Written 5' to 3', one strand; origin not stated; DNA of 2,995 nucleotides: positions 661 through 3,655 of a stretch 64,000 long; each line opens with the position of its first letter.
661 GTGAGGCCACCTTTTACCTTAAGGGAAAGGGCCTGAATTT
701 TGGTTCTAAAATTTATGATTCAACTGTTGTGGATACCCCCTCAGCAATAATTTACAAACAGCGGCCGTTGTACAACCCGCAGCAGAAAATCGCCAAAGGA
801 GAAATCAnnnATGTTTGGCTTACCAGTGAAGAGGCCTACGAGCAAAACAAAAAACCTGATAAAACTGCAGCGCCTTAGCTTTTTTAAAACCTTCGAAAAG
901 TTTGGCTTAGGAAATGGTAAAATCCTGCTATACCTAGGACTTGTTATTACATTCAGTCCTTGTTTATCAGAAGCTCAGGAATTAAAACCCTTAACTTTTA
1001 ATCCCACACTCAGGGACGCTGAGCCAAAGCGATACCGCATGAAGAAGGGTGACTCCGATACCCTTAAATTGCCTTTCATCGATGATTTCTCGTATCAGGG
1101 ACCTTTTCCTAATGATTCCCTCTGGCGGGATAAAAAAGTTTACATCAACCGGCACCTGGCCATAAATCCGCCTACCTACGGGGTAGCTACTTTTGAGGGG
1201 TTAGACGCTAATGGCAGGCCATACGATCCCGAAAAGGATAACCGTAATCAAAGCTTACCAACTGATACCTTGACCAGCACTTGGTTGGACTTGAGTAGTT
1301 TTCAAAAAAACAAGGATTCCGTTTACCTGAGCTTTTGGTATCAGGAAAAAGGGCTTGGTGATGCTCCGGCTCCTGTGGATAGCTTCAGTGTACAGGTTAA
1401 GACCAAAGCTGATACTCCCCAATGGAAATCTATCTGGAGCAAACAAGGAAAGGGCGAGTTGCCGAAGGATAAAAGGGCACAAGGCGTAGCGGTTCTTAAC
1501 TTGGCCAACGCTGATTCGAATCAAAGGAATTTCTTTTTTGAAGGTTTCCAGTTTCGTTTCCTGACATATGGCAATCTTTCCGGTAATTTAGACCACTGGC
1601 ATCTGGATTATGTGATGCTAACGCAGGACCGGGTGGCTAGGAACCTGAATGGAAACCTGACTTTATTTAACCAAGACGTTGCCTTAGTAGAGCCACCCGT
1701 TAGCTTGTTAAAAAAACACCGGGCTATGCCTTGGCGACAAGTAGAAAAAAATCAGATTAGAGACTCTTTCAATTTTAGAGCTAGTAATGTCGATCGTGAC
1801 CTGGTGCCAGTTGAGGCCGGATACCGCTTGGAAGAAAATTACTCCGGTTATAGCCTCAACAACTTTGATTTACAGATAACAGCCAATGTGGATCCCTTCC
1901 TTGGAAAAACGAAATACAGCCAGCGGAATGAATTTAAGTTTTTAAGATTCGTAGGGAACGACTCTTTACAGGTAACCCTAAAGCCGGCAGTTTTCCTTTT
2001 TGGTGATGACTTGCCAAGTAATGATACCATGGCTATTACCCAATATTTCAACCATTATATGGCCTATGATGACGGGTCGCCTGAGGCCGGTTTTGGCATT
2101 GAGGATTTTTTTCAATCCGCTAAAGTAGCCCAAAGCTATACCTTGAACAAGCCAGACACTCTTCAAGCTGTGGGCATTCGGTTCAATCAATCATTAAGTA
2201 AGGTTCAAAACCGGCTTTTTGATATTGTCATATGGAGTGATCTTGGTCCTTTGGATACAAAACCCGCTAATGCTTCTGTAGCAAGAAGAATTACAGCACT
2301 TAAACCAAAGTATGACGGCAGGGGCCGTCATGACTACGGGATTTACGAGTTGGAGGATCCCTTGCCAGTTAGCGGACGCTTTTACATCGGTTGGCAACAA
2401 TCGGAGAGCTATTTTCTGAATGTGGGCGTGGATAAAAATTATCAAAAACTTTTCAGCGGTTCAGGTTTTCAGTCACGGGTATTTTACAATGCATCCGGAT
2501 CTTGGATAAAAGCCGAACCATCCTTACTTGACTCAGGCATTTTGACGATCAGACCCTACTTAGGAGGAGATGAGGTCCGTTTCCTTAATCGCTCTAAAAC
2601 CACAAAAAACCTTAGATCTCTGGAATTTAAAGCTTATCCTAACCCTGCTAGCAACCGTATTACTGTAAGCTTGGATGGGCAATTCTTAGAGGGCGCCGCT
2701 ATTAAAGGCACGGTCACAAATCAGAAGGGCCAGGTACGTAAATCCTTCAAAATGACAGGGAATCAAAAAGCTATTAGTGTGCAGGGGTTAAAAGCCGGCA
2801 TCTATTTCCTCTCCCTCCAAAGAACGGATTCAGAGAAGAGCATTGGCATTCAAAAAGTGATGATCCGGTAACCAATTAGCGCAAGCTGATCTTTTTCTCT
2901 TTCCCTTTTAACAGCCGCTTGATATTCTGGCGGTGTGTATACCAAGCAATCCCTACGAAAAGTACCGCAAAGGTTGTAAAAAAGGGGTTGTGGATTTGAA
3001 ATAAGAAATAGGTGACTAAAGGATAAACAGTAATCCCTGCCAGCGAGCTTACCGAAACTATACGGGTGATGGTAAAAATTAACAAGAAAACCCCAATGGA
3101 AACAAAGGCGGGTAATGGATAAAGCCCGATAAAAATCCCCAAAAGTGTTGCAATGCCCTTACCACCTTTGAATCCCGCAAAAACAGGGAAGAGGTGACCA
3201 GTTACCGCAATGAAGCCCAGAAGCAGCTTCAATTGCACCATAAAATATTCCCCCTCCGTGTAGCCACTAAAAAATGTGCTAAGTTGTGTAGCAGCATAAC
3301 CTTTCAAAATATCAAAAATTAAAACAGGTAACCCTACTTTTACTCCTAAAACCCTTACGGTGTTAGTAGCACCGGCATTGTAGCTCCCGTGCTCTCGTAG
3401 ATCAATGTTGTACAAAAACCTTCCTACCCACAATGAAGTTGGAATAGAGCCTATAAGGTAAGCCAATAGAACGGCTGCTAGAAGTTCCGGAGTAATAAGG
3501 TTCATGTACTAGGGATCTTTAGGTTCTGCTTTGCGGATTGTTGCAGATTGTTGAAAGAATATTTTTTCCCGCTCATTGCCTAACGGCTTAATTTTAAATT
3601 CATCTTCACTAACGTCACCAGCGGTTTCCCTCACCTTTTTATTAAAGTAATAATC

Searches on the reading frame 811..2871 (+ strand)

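Call 78: search_protein_families(library=pfam, proteins=[window:811-2871:+], max_evalue=0.0001)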
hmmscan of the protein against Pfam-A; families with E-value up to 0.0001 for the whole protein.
window:811-2871:+ (686 aa): 1 family
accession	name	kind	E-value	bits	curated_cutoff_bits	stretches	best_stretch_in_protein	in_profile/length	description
PF18962.6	Por_Secre_tail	-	2.8e-10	40.8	27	1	609-676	2-69/75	Secretion system C-terminal sorting domain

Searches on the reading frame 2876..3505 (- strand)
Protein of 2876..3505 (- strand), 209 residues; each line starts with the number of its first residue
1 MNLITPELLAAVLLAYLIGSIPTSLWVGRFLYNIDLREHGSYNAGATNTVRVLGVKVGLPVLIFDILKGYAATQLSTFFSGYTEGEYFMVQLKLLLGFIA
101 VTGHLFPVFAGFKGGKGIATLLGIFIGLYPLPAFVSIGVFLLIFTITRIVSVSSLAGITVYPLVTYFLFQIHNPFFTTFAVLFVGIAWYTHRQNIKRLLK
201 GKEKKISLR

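Call 78: search_protein_families(library=pfam, proteins=[window:2876-3505:-], max_evalue=0.0001)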
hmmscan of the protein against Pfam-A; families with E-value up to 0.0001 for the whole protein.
window:2876-3505:- (209 aa): 1 family
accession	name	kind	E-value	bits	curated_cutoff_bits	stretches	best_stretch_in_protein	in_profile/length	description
PF02660.20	G3P_acyltransf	-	1.9e-51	174.8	24.1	1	14-198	1-164/164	Glycerol-3-phosphate acyltransferase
